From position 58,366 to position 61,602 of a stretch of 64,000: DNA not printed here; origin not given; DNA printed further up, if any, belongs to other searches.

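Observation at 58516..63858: Minimal SOS-mutagenesis cassette: non-canonical LexA-like repressor divergent from an apparently active Y-family polymerase and DnaE2, with no imuA/imuB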

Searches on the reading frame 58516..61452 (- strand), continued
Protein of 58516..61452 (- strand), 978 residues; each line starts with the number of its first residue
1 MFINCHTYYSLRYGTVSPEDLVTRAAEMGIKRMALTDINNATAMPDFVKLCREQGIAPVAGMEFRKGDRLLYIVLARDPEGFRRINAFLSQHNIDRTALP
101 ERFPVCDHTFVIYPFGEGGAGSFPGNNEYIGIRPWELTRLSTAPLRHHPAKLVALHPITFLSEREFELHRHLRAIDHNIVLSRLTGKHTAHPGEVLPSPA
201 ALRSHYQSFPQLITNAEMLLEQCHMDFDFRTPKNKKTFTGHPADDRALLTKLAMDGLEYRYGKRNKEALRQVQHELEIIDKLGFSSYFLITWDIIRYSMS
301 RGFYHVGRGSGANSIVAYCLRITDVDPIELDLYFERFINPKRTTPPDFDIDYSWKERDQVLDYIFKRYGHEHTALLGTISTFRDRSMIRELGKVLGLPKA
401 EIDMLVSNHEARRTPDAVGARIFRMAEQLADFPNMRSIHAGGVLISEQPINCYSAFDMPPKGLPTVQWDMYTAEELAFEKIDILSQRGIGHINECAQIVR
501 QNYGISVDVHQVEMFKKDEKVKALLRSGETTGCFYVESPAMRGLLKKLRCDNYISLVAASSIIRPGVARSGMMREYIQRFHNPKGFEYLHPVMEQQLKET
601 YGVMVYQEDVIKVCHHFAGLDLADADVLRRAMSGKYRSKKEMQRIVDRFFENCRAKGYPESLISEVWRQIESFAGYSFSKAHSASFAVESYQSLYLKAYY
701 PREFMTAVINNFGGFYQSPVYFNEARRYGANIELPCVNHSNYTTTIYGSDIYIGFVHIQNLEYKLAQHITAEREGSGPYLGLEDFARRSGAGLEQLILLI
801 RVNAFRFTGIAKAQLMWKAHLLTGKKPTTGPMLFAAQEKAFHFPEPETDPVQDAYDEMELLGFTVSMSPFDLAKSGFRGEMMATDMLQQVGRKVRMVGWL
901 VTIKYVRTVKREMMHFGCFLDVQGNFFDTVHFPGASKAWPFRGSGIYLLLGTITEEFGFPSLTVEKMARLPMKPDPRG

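Call 45: search_dna_similar(query=window:58516-61452:-, collection=plasmids, mode=protein, max_rows=40, rows=spread, max_evalue=1e-30)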
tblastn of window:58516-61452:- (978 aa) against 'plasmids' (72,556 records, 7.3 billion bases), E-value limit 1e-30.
Records with a match: 2187; places in all: 2273; records where one place covers at least 80% of the query: 516.
Best place of each record, by identity: 60-80% 1; <60% 2186.
By first word of the organism name: Klebsiella 342; Escherichia 228; Acinetobacter 149; Rhizobium 143; Burkholderia 140; Streptomyces 139; Ralstonia 136; Agrobacterium 128; Enterobacter 93; Yersinia 63; and 158 more.
By predicted mobility (MOB-suite, as given by PLSDB): non-mobilizable 1418; conjugative 435; mobilizable 334.
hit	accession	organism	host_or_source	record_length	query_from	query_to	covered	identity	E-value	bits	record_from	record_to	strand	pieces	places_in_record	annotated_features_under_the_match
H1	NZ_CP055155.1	Adhaeribacter swui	Cell culture,Mud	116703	1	973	99%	61.2%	0e+0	1248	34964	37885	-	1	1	dnaE: DNA polymerase III subunit alpha | dinB: DNA polymerase IV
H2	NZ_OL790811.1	Proteus mirabilis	-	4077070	3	816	83%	28.4%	9e-85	308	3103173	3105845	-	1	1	none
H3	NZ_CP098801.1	Rhizobium anhuiense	Trifolium dubium,Cell culture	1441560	3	906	92%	24.8%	2e-78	288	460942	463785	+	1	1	record has no annotation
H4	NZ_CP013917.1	Sphingomonas sp. LK11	Tephrosia purpurea subsp. ...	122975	7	840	85%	26.2%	1e-84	307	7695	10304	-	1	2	error-prone DNA polymerase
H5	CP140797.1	Rhizobium beringeri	Trifolium pratense,whole organism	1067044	3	850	87%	25.2%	1e-81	298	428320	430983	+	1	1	error-prone DNA polymerase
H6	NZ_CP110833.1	Agrobacterium sp. 13-2099-1-2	quaking aspen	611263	3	805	82%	26.2%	3e-85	309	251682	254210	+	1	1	error-prone DNA polymerase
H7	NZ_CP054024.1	Rhizobium indicum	Pisum sativum l. (pea),Pure culture,Pea ...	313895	3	805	82%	26.0%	1e-83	305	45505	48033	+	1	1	error-prone DNA polymerase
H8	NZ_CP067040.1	Agrobacterium fabrum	-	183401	3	805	82%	25.8%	2e-80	295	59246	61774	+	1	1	error-prone DNA polymerase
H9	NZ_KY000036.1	Agrobacterium fabrum str. C58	-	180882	3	805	82%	25.6%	5e-79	290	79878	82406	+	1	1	error-prone DNA polymerase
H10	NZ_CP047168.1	Ponticoccus alexandrii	-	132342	196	902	72%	28.8%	3e-79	291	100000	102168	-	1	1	error-prone DNA polymerase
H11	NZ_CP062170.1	Mycetohabitans endofungorum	-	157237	270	904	65%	30.4%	6e-81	296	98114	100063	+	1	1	error-prone DNA polymerase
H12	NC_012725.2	Burkholderia glumae BGR1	-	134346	271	904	65%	29.2%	2e-79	291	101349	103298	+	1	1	error-prone DNA polymerase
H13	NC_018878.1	Bacillus thuringiensis Bt407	-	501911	206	910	72%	25.6%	1e-59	231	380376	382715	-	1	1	dnaE: DNA polymerase III subunit alpha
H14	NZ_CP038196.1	Paracoccus versutus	single cell,soil adjacent to the roots ...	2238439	196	822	64%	28.0%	1e-72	271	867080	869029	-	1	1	none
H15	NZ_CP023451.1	Rhizorhabdus dicambivorans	soil sample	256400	249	898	66%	26.3%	4e-69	260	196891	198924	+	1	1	error-prone DNA polymerase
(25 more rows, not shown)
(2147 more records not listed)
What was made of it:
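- Tried and rejected: I planned a DnaE1/DnaE2 tree from plasmid and E. coli references (call 45).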

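Call 47: get_annotated_region(hit=H1, flank=7000)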
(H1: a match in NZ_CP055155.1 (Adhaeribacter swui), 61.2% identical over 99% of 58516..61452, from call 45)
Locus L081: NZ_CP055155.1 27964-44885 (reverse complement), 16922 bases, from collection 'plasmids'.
description: Adhaeribacter swui strain KCTC 52873 plasmid unnamed2, complete sequence
organism: Adhaeribacter swui (NCBI taxid 2086471)
taxonomy: Bacteria; Bacteroidota; Cytophagia; Cytophagales; Hymenobacteraceae; Adhaeribacter; Adhaeribacter swui
host: -; source: Cell culture,Mud; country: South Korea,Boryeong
typing (MOB-suite, as given by PLSDB): non-mobilizable
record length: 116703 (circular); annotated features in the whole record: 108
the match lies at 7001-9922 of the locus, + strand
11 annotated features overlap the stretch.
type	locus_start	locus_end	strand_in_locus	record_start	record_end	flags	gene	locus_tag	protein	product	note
CDS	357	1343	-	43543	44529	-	-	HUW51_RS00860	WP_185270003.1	replication initiation protein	GO:0006270 - DNA replication initiation [Evidence IEA]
CDS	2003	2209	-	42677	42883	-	-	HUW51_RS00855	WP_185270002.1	hypothetical protein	-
CDS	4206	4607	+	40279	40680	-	-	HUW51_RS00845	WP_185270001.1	hypothetical protein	-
CDS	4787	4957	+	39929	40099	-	-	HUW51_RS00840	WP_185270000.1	hypothetical protein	-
CDS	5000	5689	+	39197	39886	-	-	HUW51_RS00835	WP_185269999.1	SOS response-associated peptidase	GO:0018142 - protein-DNA covalent cross-linking [Evidence IEA]; GO:0009432 - SOS response [Evidence IEA]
CDS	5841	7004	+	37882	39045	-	dinB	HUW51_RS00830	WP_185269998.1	DNA polymerase IV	GO:0006281 - DNA repair [Evidence IEA]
CDS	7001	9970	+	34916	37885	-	dnaE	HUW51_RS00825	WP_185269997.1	DNA polymerase III subunit alpha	GO:0006260 - DNA replication [Evidence IEA]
CDS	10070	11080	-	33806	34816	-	-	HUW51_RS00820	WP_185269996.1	T9SS type A sorting domain-containing protein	-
CDS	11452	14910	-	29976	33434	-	-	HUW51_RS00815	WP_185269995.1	choice-of-anchor tandem repeat GloVer-containing protein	-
CDS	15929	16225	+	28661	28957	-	-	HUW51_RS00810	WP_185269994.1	RNHCP domain-containing protein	-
CDS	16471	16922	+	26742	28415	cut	-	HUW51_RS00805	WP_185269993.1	BCCT family transporter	GO:0071705 - nitrogen compound transport [Evidence IEA]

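Call 72: search_protein_families(library=phrogs, proteins=[window:58516-61452:-], max_evalue=0.001)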
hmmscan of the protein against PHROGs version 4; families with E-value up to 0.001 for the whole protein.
window:58516-61452:- (978 aa): 7 families
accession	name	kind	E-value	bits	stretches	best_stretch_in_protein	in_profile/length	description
phrog_405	-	DNA, RNA and nucleotide metabolism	8.5e-190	634.3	2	150-933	238-1041/1190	DNA polymerase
phrog_11165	-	DNA, RNA and nucleotide metabolism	1.9e-81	275.2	1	253-775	19-577/782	DNA polymerase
phrog_12219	-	DNA, RNA and nucleotide metabolism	2.5e-58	199.1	2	421-818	102-532/823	DNA polymerase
phrog_21652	-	DNA, RNA and nucleotide metabolism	2.5e-44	152.7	2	422-655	173-430/476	DNA polymerase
phrog_13169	-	DNA, RNA and nucleotide metabolism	2.7e-17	63.8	1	208-340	271-411/463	DNA polymerase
phrog_7513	-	unknown function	5.4e-17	62.8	2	3-64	14-75/461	-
phrog_4335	-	unknown function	5.1e-11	43.4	1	654-774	9-130/421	-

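Call 77: search_protein_families(library=pfam, proteins=[L081:5000-5689:+], max_evalue=0.001)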
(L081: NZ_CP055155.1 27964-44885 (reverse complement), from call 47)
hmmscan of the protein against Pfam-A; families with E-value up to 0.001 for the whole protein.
L081:5000-5689:+ (229 aa): 1 family
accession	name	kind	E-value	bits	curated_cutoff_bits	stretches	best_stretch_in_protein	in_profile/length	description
PF02586.19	SRAP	-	9.9e-59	198.9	27.1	1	1-221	1-207/214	SOS response associated peptidase (SRAP)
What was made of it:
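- A 61% identical dinB-dnaE pair sits on an Adhaeribacter swui plasmid next to an SRAP gene (calls 45, 47, 77).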
